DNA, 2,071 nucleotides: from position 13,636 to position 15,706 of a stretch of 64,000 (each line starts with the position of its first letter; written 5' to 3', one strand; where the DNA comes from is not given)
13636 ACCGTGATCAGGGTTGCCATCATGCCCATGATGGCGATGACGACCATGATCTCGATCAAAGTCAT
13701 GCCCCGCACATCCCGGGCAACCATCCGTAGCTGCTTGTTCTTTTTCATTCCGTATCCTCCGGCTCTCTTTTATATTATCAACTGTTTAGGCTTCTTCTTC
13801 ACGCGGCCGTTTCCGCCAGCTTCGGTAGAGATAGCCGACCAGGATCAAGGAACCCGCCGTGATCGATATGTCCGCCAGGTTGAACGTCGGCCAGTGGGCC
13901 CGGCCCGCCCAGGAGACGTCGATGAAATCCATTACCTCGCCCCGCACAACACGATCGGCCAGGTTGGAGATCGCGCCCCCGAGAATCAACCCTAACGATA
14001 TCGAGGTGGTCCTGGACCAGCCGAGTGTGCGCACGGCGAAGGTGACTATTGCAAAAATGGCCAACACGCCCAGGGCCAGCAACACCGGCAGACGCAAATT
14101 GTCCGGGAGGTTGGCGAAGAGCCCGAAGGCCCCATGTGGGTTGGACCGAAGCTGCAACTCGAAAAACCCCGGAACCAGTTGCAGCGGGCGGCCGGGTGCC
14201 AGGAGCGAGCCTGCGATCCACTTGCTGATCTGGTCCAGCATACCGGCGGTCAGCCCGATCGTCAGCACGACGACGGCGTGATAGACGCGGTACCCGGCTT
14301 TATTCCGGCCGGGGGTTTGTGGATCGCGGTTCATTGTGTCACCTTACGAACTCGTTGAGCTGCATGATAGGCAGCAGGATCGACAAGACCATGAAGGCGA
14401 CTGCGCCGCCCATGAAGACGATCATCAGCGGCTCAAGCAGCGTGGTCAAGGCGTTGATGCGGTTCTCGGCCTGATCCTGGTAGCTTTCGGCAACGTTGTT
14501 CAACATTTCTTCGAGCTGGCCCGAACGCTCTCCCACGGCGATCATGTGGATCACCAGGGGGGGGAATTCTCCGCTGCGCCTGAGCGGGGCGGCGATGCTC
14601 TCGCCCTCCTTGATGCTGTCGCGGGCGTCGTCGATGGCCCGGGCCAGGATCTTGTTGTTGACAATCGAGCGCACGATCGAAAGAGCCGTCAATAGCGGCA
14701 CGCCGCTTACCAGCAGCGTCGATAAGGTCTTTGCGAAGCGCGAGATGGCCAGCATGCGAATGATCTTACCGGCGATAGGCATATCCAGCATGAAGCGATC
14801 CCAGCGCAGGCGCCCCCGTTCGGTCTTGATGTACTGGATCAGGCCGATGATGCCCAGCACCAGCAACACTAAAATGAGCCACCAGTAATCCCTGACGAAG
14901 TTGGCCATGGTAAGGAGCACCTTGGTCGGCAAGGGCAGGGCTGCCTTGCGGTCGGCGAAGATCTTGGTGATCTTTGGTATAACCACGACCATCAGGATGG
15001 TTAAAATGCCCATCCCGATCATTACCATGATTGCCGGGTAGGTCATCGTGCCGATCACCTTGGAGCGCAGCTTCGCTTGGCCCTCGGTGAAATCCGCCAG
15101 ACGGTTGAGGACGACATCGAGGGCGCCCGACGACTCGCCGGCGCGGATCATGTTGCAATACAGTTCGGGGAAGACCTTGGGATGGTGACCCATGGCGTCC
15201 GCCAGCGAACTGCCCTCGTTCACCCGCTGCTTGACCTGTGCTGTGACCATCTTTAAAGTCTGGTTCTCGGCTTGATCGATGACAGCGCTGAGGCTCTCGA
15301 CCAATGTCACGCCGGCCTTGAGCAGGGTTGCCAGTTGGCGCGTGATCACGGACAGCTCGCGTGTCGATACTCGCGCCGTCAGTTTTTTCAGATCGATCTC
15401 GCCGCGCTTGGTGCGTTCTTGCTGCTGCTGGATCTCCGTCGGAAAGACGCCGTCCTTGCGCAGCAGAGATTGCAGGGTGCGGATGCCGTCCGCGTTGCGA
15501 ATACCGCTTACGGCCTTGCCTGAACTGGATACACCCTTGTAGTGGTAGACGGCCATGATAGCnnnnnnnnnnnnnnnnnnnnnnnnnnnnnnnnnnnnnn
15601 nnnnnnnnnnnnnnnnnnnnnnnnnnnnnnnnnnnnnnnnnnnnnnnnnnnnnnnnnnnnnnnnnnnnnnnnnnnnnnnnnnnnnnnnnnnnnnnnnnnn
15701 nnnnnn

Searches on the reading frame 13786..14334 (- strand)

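Call 77: search_protein_families(library=pfam, proteins=[window:13786-14334:-], max_evalue=0.001)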
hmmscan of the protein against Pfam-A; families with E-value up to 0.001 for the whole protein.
window:13786-14334:- (182 aa): 1 family
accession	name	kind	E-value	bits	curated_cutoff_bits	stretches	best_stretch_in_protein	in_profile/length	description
PF01252.23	Peptidase_A8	-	2.2e-31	109.4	25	1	32-168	7-139/142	Signal peptidase (SPase) II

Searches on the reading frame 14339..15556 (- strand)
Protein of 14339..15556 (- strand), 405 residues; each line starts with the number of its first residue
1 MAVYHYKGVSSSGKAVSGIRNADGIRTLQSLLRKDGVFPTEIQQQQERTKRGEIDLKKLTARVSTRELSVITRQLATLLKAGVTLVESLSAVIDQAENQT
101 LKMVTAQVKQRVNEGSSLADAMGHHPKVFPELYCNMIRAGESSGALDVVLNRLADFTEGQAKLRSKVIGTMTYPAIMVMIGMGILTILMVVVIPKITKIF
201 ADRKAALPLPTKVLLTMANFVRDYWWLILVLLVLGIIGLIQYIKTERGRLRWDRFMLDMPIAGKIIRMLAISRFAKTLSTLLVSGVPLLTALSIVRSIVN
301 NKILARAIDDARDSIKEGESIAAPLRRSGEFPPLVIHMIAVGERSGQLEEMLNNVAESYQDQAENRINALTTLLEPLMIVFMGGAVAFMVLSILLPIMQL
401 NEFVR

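Call 51: search_protein_families(library=pfam, proteins=[window:14339-15556:-], max_evalue=0.00001)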
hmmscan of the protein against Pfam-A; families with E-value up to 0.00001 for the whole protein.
window:14339-15556:- (405 aa): 1 family
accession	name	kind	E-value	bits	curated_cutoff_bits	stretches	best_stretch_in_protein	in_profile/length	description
PF00482.28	T2SSF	-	9.9e-70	232.8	25.2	2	72-194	2-125/125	Type II secretion system (T2SS), protein F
